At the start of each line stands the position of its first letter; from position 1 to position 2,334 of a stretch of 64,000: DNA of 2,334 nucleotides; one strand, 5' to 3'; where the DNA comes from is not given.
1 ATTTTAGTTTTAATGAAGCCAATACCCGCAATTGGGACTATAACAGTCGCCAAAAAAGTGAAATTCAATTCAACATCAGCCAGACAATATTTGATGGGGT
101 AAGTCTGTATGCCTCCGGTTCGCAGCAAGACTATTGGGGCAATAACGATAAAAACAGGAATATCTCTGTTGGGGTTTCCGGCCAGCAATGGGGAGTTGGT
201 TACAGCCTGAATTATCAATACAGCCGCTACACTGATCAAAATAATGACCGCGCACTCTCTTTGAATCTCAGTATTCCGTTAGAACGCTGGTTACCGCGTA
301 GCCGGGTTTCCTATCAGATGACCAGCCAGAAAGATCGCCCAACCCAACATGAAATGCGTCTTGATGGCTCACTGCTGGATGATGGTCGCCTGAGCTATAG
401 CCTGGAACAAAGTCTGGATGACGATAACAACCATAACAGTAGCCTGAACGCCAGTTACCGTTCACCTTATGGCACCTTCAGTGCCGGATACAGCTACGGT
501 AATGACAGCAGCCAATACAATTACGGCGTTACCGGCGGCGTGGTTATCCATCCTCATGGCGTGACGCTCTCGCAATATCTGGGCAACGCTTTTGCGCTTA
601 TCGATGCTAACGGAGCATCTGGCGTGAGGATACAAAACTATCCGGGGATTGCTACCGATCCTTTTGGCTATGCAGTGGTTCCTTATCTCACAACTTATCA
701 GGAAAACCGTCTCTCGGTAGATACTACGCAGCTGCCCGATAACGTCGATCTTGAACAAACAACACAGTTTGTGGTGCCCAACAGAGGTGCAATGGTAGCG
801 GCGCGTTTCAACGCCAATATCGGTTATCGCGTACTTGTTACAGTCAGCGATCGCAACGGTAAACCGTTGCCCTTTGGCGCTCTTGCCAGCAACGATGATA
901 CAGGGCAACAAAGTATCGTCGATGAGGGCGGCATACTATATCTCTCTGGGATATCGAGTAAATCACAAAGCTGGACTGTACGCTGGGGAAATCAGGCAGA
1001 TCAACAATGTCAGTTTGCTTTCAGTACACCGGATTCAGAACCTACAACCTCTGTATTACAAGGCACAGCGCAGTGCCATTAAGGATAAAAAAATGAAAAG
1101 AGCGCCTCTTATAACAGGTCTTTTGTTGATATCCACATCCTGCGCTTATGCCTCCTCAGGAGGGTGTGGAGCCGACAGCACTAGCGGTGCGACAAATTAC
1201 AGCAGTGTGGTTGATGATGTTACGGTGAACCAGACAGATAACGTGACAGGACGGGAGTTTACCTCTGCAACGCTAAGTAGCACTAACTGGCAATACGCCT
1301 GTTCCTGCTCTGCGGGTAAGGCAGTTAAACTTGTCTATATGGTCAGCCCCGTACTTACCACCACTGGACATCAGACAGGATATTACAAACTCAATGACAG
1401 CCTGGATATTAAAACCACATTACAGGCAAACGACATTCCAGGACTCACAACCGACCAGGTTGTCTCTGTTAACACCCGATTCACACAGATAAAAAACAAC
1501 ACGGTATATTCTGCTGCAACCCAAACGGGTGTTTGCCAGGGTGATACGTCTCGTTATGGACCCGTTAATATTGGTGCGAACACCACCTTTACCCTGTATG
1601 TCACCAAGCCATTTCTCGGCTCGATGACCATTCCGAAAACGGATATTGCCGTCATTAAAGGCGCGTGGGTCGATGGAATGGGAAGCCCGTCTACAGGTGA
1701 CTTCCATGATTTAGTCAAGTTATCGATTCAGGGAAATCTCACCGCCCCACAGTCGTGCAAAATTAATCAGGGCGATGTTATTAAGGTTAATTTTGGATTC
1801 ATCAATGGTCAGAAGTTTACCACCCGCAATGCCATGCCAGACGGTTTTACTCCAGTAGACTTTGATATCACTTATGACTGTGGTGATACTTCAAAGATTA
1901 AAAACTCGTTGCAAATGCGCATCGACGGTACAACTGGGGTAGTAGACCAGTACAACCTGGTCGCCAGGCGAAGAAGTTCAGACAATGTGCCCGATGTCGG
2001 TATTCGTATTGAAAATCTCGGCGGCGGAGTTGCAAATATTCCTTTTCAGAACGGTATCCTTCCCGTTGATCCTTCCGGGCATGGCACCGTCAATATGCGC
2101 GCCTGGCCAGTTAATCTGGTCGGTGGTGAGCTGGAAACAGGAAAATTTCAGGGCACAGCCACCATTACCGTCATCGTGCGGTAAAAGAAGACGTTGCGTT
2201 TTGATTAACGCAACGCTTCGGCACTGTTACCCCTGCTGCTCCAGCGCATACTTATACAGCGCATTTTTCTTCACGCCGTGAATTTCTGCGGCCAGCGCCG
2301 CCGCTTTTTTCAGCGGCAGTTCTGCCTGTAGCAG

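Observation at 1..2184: Cryptic chaperone-usher fimbrial operon tail (yraJ-yraK)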

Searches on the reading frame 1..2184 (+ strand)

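Call 61: profile_search(protein=L004:1678-2259:+)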
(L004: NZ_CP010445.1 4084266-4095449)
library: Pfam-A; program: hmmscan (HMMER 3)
A. the first sequence (194 residues): domains with independent E <= 10: 1; with E <= 0.001: 1
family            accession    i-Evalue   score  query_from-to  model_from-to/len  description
Fimbrial          PF00419.26    8.6e-28    98.0      27-193         1-150/151  Fimbrial protein

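Call 62: profile_search(protein=L004:2342-3034:+)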
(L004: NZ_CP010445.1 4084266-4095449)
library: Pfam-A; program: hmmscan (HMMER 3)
A. the first sequence (231 residues): domains with independent E <= 10: 2; with E <= 0.001: 2
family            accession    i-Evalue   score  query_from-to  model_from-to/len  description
PapD_N            PF00345.26    5.1e-41   140.0      25-144         1-125/126  Pili and flagellar-assembly chaperone, PapD N-terminal domain
PapD_C            PF02753.23      1e-11    45.4     168-222         3-61/63  Pili assembly chaperone PapD, C-terminal domain
